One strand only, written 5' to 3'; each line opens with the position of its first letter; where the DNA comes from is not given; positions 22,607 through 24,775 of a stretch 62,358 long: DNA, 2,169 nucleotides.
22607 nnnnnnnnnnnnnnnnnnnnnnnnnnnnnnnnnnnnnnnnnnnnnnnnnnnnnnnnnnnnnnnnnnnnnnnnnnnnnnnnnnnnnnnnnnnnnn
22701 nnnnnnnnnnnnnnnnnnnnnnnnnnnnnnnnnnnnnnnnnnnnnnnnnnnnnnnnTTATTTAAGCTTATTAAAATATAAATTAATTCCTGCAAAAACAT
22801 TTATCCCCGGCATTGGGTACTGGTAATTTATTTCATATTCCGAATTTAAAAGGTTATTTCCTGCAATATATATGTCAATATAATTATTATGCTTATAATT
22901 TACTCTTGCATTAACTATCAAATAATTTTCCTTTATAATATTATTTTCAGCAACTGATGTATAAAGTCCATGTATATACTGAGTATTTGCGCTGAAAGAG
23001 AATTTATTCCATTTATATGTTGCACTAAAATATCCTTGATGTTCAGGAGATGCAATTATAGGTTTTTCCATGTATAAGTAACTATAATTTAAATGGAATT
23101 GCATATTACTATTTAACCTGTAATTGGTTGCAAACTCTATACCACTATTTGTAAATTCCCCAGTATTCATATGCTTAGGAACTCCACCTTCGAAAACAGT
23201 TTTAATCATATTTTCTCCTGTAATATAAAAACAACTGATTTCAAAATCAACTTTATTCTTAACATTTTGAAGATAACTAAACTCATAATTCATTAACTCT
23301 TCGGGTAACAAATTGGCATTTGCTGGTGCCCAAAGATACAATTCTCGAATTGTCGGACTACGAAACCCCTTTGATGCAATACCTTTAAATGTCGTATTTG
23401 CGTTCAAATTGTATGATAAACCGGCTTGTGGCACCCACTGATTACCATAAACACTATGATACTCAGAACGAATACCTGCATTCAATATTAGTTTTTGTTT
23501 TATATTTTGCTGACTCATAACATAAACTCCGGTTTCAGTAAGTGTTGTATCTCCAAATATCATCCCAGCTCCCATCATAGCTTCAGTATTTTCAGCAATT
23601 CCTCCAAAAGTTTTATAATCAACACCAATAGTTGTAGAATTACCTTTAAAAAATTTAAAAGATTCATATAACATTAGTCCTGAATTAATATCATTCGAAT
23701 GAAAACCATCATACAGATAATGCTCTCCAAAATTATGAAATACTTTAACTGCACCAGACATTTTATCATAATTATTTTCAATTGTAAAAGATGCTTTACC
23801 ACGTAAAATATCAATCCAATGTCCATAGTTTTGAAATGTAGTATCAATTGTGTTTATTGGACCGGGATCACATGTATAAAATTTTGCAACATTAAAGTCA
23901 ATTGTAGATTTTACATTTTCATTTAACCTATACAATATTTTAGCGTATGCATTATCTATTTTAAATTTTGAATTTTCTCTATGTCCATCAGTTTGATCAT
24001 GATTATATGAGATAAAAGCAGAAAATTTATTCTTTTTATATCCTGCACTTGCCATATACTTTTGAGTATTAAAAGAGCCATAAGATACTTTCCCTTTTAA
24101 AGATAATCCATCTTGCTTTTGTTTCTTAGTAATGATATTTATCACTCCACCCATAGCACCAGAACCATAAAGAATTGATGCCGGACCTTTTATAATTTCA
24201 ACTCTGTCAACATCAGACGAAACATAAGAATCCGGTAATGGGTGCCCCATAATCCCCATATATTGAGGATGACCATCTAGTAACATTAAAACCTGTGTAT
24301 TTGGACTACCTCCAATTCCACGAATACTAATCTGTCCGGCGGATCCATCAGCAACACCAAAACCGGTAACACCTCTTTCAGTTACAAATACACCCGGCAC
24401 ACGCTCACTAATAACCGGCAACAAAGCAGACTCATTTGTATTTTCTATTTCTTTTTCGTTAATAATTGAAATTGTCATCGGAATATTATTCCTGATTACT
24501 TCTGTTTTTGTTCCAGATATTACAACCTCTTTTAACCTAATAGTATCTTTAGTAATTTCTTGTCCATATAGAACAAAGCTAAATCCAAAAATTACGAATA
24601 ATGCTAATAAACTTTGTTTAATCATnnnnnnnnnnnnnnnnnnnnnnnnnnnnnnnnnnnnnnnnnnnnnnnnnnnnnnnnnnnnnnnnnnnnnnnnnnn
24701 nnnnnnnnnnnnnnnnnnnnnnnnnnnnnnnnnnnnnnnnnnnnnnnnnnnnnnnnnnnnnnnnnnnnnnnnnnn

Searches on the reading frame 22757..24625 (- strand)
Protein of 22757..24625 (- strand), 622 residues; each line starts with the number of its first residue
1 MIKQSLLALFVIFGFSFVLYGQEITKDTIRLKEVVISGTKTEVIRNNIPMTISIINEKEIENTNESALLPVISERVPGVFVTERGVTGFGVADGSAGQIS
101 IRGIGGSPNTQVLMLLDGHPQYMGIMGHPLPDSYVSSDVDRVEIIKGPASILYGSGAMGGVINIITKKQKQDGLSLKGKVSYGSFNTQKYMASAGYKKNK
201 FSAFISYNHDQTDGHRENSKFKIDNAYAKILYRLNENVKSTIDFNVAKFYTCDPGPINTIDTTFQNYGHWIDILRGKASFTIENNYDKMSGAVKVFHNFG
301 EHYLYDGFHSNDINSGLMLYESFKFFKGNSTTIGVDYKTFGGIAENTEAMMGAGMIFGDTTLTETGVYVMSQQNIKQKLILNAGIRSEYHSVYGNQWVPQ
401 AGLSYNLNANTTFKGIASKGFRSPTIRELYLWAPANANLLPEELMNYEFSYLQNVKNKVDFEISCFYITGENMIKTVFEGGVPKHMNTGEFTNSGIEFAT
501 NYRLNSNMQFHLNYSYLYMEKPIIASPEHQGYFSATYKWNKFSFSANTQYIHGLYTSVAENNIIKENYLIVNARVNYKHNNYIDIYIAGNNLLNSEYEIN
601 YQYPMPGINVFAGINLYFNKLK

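Call 35: search_protein_families(library=pfam, proteins=[window:22757-24625:-], max_evalue=0.00001)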
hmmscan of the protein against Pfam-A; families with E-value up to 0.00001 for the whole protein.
window:22757-24625:- (622 aa): 2 families
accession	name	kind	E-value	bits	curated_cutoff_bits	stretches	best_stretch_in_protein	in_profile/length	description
PF00593.30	TonB_dep_Rec_b-barrel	-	9.3e-33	115.2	27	1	206-592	42-436/436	TonB dependent receptor-like, beta-barrel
PF07715.20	Plug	-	5.3e-21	75.6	23.9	1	47-161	4-107/107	TonB-dependent Receptor Plug Domain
